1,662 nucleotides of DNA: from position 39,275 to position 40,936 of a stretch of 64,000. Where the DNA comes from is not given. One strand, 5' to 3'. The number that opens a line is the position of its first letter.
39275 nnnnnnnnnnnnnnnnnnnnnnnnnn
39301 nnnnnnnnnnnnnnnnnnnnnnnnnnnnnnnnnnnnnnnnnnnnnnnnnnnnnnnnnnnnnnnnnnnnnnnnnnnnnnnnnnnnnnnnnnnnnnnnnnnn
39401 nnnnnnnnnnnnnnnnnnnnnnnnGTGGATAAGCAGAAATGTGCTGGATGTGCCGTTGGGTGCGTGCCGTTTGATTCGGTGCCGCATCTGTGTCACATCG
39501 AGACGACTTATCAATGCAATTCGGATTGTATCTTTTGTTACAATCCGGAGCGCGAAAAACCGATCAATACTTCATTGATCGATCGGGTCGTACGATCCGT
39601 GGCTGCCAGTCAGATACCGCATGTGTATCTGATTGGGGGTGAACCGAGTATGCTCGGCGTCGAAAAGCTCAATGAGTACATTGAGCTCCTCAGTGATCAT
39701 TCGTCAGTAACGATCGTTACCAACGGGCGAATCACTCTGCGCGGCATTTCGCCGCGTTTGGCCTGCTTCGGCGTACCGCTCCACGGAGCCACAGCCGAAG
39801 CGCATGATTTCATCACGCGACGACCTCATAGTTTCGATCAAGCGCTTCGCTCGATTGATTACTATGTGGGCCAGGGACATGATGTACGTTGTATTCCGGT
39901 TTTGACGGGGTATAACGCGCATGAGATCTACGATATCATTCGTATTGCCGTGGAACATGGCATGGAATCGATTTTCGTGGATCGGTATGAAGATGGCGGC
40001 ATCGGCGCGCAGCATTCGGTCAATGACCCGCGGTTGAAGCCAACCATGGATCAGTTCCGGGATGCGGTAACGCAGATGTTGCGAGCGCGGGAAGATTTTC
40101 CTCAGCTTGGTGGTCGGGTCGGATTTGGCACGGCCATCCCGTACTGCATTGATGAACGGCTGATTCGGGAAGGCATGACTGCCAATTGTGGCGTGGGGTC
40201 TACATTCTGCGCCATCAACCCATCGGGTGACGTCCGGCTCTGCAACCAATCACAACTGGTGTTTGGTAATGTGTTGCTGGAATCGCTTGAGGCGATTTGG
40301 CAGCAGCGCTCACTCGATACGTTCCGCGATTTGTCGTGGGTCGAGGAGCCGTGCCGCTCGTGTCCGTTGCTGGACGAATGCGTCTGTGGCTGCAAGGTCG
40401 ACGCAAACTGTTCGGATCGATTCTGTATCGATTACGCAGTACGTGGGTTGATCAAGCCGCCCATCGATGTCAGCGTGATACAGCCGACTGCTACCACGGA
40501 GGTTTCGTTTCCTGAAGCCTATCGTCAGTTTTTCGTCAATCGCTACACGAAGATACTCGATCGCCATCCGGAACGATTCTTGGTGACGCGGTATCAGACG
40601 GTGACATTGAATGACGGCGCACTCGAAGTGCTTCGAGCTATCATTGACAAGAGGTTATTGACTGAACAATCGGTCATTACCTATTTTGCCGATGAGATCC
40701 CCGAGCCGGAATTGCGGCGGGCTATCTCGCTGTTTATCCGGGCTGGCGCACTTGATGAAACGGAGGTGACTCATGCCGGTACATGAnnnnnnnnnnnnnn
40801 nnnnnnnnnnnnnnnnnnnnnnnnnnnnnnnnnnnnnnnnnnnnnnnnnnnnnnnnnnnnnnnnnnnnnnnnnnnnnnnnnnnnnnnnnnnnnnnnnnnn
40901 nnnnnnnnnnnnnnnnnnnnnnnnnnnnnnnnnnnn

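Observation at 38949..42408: Compact three-gene operon: RNHCP Cys-rich protein plus two coupled radical-SAM enzymes (candidate uncharacterised RiPP-like maturation system)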

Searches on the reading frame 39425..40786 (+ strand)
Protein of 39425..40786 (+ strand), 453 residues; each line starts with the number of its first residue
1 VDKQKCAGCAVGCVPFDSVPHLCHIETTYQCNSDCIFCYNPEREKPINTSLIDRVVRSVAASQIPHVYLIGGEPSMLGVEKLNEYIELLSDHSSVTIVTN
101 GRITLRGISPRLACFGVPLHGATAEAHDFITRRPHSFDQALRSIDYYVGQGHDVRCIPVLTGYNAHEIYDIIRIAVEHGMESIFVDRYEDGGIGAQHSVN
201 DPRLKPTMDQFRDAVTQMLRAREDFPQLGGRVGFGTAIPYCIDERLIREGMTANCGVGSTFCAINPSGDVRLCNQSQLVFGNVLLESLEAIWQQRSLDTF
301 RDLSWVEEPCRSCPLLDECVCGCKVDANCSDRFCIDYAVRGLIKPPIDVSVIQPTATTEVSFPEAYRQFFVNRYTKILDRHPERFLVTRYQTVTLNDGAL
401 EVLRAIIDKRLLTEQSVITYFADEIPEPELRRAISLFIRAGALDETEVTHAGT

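Call 4: search_protein_families(library=pfam, proteins=[window:39425-40786:+], max_evalue=0.1)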
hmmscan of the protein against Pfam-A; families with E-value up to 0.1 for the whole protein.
window:39425-40786:+ (453 aa): 3 families
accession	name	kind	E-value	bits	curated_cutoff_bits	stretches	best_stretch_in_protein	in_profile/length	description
PF04055.27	Radical_SAM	-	6.4e-15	56.2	29.5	1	25-173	1-164/166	Radical SAM superfamily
PF13186.11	SPASM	-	2.1e-10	41.2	21.5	1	255-314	1-67/67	Iron-sulfur cluster-binding domain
PF13353.11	Fer4_12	-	0.00054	20.7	22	1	30-88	14-76/137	4Fe-4S single cluster domain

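Call 5: search_protein_families(library=ncbifam, proteins=[window:39425-40786:+], max_evalue=0.1)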
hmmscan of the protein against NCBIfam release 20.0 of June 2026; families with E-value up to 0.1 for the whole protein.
window:39425-40786:+ (453 aa): 60 families (the best 25 are shown)
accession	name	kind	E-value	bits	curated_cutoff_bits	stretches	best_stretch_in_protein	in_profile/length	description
TIGR03962.1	mycofact_rSAM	equivalog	4.4e-21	75.4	265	1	24-324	15-314/339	mycofactocin radical SAM maturase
TIGR04545.1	rSAM_ahbD_hemeb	equivalog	9.6e-18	64.7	500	2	25-184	4-171/339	heme b synthase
TIGR02109.1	PQQ_syn_pqqE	equivalog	2.2e-17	63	381.35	1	20-327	6-316/358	pyrroloquinoline quinone biosynthesis protein PqqE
TIGR04055.1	rSAM_NirJ2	equivalog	1.2e-15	57.9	500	1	26-327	5-307/326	putative heme d1 biosynthesis radical SAM protein NirJ2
TIGR03977.1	rSAM_pair_HxsC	equivalog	1.2e-15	57.2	267.9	1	27-177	31-192/292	His-Xaa-Ser system radical SAM maturase HxsC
TIGR04340.1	rSAM_ACGX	hypoth_equivalog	5.3e-14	52.2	400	1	60-327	52-323/341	radical SAM/SPASM domain protein, ACGX system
NF038332.1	rSAM_rare_HxsC4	exception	6.8e-14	51.7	500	1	23-186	16-192/335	radical SAM protein HxsC4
TIGR04251.1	SCM_rSAM_ScmF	equivalog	8.3e-13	48.4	400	1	29-324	12-322/353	SynChlorMet cassette radical SAM/SPASM protein ScmF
TIGR04303.1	GeoRSP_rSAM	equivalog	3.7e-12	46.5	400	1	29-327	13-310/325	GeoRSP system radical SAM/SPASM protein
TIGR02668.1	moaA_archaeal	equivalog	2.9e-11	42.9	325.25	1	25-180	14-178/303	GTP 3',8-cyclase MoaA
NF049973.1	radical_Rv1681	equivalog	5.1e-10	38.8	380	1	26-174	77-233/326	Rv1681 family radical SAM protein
NF041298.1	rSAM_mat_DynA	equivalog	7.9e-10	38.2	450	1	25-327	5-325/356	dynobactin maturation radical SAM/SPASM protein DynA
TIGR02666.1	moaA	equivalog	1.9e-09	37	284.05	1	27-189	16-194/336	GTP 3',8-cyclase MoaA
NF012164.0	AlbA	equivalog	4.2e-09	35.3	850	1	19-298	111-383/442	subtilosin maturase AlbA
NF045574.1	sacti_mat_StsB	exception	4.8e-09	35.6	625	2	28-194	103-275/466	StsB family radical SAM/SPASM domain sactipeptide maturase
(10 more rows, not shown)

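Call 16: find_homologous_proteins(query=window:39425-40786:+)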
Query window:39425-40786:+ (453 aa): 414 proteins with E <= 0.001 among 6678 candidates; the best 120 are listed.
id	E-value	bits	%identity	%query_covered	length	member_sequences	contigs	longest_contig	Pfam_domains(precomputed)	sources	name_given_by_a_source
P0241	0.0e+0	1056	100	100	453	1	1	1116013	PF13186.12,PF04055.28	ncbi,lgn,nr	ncbi:MAG: radical SAM protein [Candidatus Kerfeldbacteria bacterium]|nr:radical SAM protein [Candida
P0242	5.0e-254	861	82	100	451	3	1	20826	PF13186.12,PF04055.28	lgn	-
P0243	4.1e-249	845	80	99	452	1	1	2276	PF13186.12,PF04055.28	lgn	-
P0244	4.9e-238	808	77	99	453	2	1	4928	PF13186.12,PF04055.28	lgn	-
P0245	7.2e-227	772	73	99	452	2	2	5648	PF13186.12,PF04055.28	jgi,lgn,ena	-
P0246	5.9e-201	686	75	89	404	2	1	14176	PF13186.12,PF04055.28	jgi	-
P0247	1.3e-182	626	62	96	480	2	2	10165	PF13186.12,PF04055.28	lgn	-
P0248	5.8e-182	624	62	96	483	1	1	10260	PF13186.12,PF04055.28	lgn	-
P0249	5.5e-180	617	61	97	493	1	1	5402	PF13186.12,PF04055.28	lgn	-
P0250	6.0e-180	617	62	95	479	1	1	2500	PF13186.12,PF04055.28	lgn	-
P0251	9.4e-180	616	62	96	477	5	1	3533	PF13186.12,PF04055.28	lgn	-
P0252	1.1e-179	616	62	96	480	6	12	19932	PF13186.12,PF04055.28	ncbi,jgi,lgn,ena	-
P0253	3.3e-179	615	61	96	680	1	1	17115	PF13186.12,PF04055.28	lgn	-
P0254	3.3e-179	615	61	95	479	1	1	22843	PF13186.12,PF04055.28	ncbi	-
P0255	5.6e-179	614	62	96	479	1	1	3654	PF13186.12,PF04055.28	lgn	-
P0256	9.0e-178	610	62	96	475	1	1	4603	PF13186.12,PF04055.28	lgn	-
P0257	1.7e-177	609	62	96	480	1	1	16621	PF13186.12,PF04055.28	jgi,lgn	-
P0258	2.1e-177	609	61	97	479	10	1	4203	PF13186.12,PF04055.28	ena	-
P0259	5.4e-177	607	61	97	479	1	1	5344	PF13186.12,PF04055.28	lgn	-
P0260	7.3e-177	607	63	95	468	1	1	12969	PF13186.12,PF04055.28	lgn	-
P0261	9.0e-177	607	62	97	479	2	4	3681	PF13186.12,PF04055.28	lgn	-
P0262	8.2e-176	603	60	97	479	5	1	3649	PF13186.12,PF04055.28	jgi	-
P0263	1.2e-175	603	61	95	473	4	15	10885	PF13186.12,PF04055.28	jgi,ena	-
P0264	1.2e-175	603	61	97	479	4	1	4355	PF13186.12,PF04055.28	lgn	-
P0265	1.7e-175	602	60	97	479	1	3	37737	PF13186.12,PF04055.28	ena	-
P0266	1.8e-175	602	60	97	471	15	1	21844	PF13186.12,PF04055.28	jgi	jgi:radical SAM protein with 4Fe4S-binding SPASM domain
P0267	3.1e-175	601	60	95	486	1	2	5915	PF13186.12,PF04055.28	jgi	-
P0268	4.7e-175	601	61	96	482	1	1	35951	PF13186.12,PF04055.28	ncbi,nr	ncbi:MAG: radical SAM protein [bacterium]|nr:radical SAM protein [bacterium]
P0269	1.1e-174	600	61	96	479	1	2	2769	PF13186.12,PF04055.28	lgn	-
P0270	1.2e-174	600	61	95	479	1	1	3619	PF13186.12,PF04055.28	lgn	-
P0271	1.2e-174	600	59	96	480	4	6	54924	PF13186.12,PF04055.28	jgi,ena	jgi:pyrroloquinoline quinone biosynthesis protein E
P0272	1.4e-174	599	59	97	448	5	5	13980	PF13186.12,PF04055.28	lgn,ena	-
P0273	1.5e-174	599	60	95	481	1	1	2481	PF13186.12,PF04055.28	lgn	-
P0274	3.4e-174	598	61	95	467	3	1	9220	PF13186.12,PF04055.28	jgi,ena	-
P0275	4.1e-174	598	60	95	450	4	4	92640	PF13186.12,PF04055.28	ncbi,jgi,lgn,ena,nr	ncbi:MAG: radical SAM protein [Theionarchaea archaeon]|nr:radical SAM protein [Theionarchaea archaeo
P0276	4.3e-174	598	60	95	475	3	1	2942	PF13186.12,PF04055.28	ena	-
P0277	5.1e-174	597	61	96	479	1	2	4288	PF13186.12,PF04055.28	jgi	-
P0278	9.2e-174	597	61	95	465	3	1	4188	PF13186.12,PF04055.28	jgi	-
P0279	9.2e-174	597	61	96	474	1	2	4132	PF13186.12,PF04055.28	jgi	-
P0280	1.3e-173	596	60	97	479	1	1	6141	PF13186.12,PF04055.28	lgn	-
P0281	1.4e-173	596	60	95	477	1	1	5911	PF13186.12,PF04055.28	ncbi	-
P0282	2.2e-173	595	59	97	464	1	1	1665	PF13186.12,PF04055.28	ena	-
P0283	2.4e-173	595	60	97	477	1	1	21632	PF13186.12,PF04055.28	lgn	-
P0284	3.3e-173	595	59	97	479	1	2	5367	PF13186.12,PF04055.28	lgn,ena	-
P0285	4.2e-173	594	61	96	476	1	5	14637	PF13186.12,PF04055.28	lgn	-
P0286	4.4e-173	594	59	96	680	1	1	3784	PF13186.12,PF04055.28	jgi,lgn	jgi:radical SAM protein with 4Fe4S-binding SPASM domain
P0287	6.1e-173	594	60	97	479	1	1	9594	PF13186.12,PF04055.28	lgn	-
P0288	7.4e-173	594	60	97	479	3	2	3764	PF13186.12,PF04055.28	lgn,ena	-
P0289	8.3e-173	593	60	95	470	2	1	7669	PF13186.12,PF04055.28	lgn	-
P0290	1.2e-172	593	60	97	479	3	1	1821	PF13186.12,PF04055.28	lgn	-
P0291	1.3e-172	593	59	97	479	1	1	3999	PF13186.12,PF04055.28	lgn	-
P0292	1.3e-172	593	59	95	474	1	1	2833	PF13186.12,PF04055.28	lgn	-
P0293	2.0e-172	592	59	98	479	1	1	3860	PF13186.12,PF04055.28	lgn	-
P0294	2.0e-172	592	60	97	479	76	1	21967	PF13186.12,PF04055.28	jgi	-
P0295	2.9e-172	592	60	97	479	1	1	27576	PF13186.12,PF04055.28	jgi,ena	-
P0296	3.1e-172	592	61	95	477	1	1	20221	PF13186.12,PF04055.28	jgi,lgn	-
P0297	3.2e-172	592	59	97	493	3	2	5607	PF13186.12,PF04055.28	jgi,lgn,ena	-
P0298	4.4e-172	591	60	95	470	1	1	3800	PF13186.12,PF04055.28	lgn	-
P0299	5.8e-172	591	58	96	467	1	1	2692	PF13186.12,PF04055.28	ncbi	-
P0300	6.5e-172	590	59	97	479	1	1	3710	PF13186.12,PF04055.28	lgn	-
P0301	6.9e-172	590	59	95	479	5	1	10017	PF13186.12,PF04055.28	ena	-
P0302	7.2e-172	590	60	95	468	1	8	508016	PF13186.12,PF04055.28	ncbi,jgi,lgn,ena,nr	ncbi:MAG: hypothetical protein UV82_C0002G0043 [Candidatus Magasanikbacteria bacterium GW2011_GWD2_4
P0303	1.0e-171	590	60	97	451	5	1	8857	PF13186.12,PF04055.28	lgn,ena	-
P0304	1.4e-171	589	60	95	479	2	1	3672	PF13186.12,PF04055.28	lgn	-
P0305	1.5e-171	589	60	97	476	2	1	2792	PF13186.12,PF04055.28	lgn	-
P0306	2.4e-171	589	60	96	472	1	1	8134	PF13186.12,PF04055.28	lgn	-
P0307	3.4e-171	588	60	95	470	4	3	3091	PF13186.12,PF04055.28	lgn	-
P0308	4.4e-171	588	59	97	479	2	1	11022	PF13186.12,PF04055.28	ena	-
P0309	5.3e-171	588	59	97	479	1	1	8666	PF13186.12,PF04055.28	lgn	-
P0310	8.2e-171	587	60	95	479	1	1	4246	PF13186.12,PF04055.28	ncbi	-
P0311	2.3e-170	585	58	96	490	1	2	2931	PF13186.12,PF04055.28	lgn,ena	-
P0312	2.8e-170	585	59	95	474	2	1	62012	PF13186.12,PF04055.28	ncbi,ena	-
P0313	2.8e-170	585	59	95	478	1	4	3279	PF13186.12,PF04055.28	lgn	-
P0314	4.1e-170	585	59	96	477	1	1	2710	PF13186.12,PF04055.28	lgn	-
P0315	2.4e-169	582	58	97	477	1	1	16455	PF13186.12,PF04055.28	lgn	-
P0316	3.9e-169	581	59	95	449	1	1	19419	PF13186.12,PF04055.28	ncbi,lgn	-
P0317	4.4e-169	581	57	95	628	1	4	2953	PF13186.12,PF04055.28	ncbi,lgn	-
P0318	6.6e-169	581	60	96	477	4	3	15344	PF13186.12,PF04055.28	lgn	-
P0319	1.1e-168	580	60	95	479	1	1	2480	PF13186.12,PF04055.28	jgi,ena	-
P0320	3.5e-168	578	58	97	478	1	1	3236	PF13186.12,PF04055.28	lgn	-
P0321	7.7e-168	577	57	96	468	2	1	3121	PF13186.12,PF04055.28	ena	-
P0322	1.9e-167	576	60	95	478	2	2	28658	PF13186.12,PF04055.28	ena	-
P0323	2.0e-167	576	56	94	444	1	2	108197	PF13186.12,PF04055.28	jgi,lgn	jgi:radical SAM protein with 4Fe4S-binding SPASM domain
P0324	2.5e-167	575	55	96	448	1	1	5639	PF13186.12,PF04055.28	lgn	-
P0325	1.8e-166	573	57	95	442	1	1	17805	PF13186.12,PF04055.28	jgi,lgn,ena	-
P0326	3.7e-166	572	57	94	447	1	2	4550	PF13186.12,PF04055.28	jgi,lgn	-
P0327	6.9e-166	571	61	94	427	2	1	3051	PF13186.12,PF04055.28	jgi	jgi:radical SAM protein with 4Fe4S-binding SPASM domain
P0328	1.4e-165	570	57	96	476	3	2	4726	PF13186.12,PF04055.28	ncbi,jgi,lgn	-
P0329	1.6e-165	569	58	97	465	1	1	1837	PF13186.12,PF04055.28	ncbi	-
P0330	2.4e-165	569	57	95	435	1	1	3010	PF13186.12,PF04055.28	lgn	-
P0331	2.8e-165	569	57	95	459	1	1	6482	PF13186.12,PF04055.28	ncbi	ncbi:MAG: radical SAM protein [Parcubacteria group bacterium]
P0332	4.1e-165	568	60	94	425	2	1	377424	PF13186.12,PF04055.28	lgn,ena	-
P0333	5.5e-165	568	58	94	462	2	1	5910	PF13186.12,PF04055.28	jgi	-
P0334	1.2e-164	567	60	94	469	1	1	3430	PF13186.12,PF04055.28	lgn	-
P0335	1.3e-164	566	58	95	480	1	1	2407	PF13186.12,PF04055.28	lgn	-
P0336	1.4e-164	566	57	95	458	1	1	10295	PF13186.12,PF04055.28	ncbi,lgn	-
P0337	3.7e-164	565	58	95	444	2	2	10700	PF13186.12,PF04055.28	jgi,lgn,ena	-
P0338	1.2e-163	563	55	98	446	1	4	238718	PF13186.12,PF04055.28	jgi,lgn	-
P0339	1.5e-163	563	60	90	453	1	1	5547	PF13186.12,PF04055.28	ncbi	-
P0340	2.0e-163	563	55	96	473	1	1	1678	PF13186.12,PF04055.28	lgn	-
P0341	2.7e-163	562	56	95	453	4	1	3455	PF13186.12,PF04055.28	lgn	-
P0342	2.8e-163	562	57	95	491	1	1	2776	PF13186.12,PF04055.28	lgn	-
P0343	9.5e-163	560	62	87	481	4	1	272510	PF13186.12,PF04055.28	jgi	jgi:radical SAM protein with 4Fe4S-binding SPASM domain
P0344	4.6e-162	558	56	95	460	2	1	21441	PF13186.12,PF04055.28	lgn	-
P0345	5.1e-162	558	56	95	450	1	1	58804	PF13186.12,PF04055.28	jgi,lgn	jgi:radical SAM protein with 4Fe4S-binding SPASM domain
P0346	1.0e-161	557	55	95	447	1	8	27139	PF13186.12,PF04055.28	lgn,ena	-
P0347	1.3e-161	557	58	94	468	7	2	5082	PF13186.12,PF04055.28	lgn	-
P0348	1.6e-161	556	55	95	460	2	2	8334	PF13186.12,PF04055.28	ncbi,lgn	-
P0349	3.3e-161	555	55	95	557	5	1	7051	PF13186.12,PF04055.28,PF13353.12,PF12647.13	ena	-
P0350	5.2e-161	555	55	94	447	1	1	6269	PF13186.12,PF04055.28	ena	-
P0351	8.2e-161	554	56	95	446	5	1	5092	PF13186.12,PF04055.28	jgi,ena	-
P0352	1.1e-160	553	56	97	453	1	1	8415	PF13186.12,PF04055.28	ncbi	-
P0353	1.2e-160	553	57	96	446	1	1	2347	PF04055.28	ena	-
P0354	2.5e-160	552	55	94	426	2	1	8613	PF13186.12,PF04055.28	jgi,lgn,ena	-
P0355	9.8e-160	550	56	96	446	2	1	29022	PF13186.12,PF04055.28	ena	-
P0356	1.2e-159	550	55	94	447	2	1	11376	PF13186.12,PF04055.28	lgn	-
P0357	1.3e-159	550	58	94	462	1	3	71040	PF13186.12,PF04055.28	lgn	-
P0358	1.0e-158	547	56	94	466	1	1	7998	PF13186.12,PF04055.28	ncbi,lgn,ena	-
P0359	3.8e-158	545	55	96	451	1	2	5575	PF13186.12,PF04055.28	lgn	-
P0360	1.3e-157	543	56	96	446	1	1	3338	PF13186.12,PF04055.28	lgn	-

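Call 32: find_encoding_contigs(protein=P0302, flank=5000, max_places=3)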
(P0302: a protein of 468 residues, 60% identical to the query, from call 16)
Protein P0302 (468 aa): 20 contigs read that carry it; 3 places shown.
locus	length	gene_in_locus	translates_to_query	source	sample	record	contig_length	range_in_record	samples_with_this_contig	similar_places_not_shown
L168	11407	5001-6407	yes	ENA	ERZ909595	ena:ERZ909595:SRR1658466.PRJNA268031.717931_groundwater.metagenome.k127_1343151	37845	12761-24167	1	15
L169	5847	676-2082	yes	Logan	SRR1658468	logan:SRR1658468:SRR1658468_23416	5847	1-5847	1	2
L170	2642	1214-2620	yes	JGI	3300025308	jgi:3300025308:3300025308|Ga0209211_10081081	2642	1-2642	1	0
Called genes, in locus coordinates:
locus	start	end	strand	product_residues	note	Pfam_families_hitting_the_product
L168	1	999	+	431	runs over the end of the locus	-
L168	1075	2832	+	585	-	PF16927:HisKA_7TM, PF00512:HisKA, PF02518:HATPase_c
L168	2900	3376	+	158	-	PF04519:Bactofilin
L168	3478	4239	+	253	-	PF00781:DAGK_cat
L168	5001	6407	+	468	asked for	PF04055:Radical_SAM, PF13186:SPASM (weak)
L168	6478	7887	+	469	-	PF04055:Radical_SAM, PF03692:CxxCxxCC (faint)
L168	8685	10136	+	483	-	PF13727:CoA_binding_3 (weak), PF02397:Bac_transf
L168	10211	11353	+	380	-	PF13439:Glyco_transf_4, PF00534:Glycos_transf_1, PF13692:Glyco_trans_1_4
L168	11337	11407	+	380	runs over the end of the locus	PF13439:Glyco_transf_4 (weak), PF20706:GT4-conflict, PF00534:Glycos_transf_1, PF13692:Glyco_trans_1_4, PF13524:Glyco_trans_1_2 (weak)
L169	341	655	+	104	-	PF12647:RNHCP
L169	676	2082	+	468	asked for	PF04055:Radical_SAM, PF13186:SPASM (weak)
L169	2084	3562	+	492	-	PF04055:Radical_SAM, PF03692:CxxCxxCC (faint)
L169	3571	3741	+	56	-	-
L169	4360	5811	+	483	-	PF13727:CoA_binding_3 (weak), PF02397:Bac_transf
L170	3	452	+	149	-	?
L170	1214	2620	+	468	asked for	PF04055:Radical_SAM, PF13186:SPASM (weak)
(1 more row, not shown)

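Call 33: find_encoding_contigs(protein=P0275, flank=5000, max_places=3)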
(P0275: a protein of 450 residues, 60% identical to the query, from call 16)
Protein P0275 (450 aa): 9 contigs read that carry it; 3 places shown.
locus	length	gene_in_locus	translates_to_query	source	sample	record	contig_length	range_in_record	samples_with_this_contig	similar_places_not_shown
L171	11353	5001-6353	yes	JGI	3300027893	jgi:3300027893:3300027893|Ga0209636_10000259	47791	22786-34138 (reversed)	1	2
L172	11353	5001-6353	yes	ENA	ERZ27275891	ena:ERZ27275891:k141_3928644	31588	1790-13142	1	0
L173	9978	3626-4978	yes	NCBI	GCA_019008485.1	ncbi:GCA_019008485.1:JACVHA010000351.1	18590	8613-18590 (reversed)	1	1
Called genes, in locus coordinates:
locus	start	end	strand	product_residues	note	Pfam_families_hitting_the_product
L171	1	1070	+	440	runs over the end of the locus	PF02310:B12-binding, PF04055:Radical_SAM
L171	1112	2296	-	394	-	PF04055:Radical_SAM, PF13186:SPASM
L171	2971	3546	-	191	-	PF04191:PEMT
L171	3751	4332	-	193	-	PF03692:CxxCxxCC (weak)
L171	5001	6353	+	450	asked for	PF04055:Radical_SAM, PF13186:SPASM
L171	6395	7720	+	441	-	PF04055:Radical_SAM, PF13353:Fer4_12 (weak), PF13186:SPASM (weak)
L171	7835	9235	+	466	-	PF04055:Radical_SAM, PF03692:CxxCxxCC (faint)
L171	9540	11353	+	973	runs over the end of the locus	PF00583:Acetyltransf_1, PF13673:Acetyltransf_10, PF13508:Acetyltransf_7, PF08445:FR47 (weak)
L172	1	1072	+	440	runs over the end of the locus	PF02310:B12-binding, PF04055:Radical_SAM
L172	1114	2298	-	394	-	PF04055:Radical_SAM, PF13186:SPASM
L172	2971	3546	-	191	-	PF04191:PEMT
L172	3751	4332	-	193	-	PF03692:CxxCxxCC (weak)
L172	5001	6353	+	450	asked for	PF04055:Radical_SAM, PF13186:SPASM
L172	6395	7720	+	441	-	PF04055:Radical_SAM, PF13353:Fer4_12 (weak), PF13186:SPASM (weak)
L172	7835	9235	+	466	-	PF04055:Radical_SAM, PF03692:CxxCxxCC (faint)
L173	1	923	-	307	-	PF04055:Radical_SAM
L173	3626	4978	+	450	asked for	PF04055:Radical_SAM, PF13186:SPASM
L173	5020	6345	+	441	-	PF04055:Radical_SAM, PF13353:Fer4_12 (weak), PF13186:SPASM (weak)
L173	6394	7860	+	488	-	PF04055:Radical_SAM, PF03692:CxxCxxCC (faint)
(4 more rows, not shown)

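Call 57: search_solved_structures(query=window:39425-40786:+, max_evalue=0.001)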
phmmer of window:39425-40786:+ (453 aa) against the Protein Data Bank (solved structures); distinct sequences matched with E-value up to 0.001: 3.
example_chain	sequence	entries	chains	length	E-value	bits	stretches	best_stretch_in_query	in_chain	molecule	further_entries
6c8v_A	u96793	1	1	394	6.7e-10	41.5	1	25-327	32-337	Coenzyme PQQ synthesis protein E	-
7vob_C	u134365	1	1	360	6e-06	28.5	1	27-181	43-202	Cytosylglucuronate decarboxylase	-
7voc_C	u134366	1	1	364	6.2e-06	28.5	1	27-181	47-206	Cytosylglucuronate decarboxylase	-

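Call 68: find_encoding_contigs(protein=P0253, flank=5000, max_places=3)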
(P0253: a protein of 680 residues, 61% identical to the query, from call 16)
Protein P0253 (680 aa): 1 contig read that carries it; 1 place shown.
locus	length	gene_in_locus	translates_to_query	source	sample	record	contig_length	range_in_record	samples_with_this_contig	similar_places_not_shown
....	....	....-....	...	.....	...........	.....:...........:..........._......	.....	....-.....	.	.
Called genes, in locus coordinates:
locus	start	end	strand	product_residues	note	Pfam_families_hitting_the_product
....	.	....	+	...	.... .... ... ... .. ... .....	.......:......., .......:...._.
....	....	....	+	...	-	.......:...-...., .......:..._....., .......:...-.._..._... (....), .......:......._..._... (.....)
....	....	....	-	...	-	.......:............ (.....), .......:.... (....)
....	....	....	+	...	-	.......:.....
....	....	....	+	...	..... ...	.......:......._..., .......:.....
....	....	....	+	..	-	-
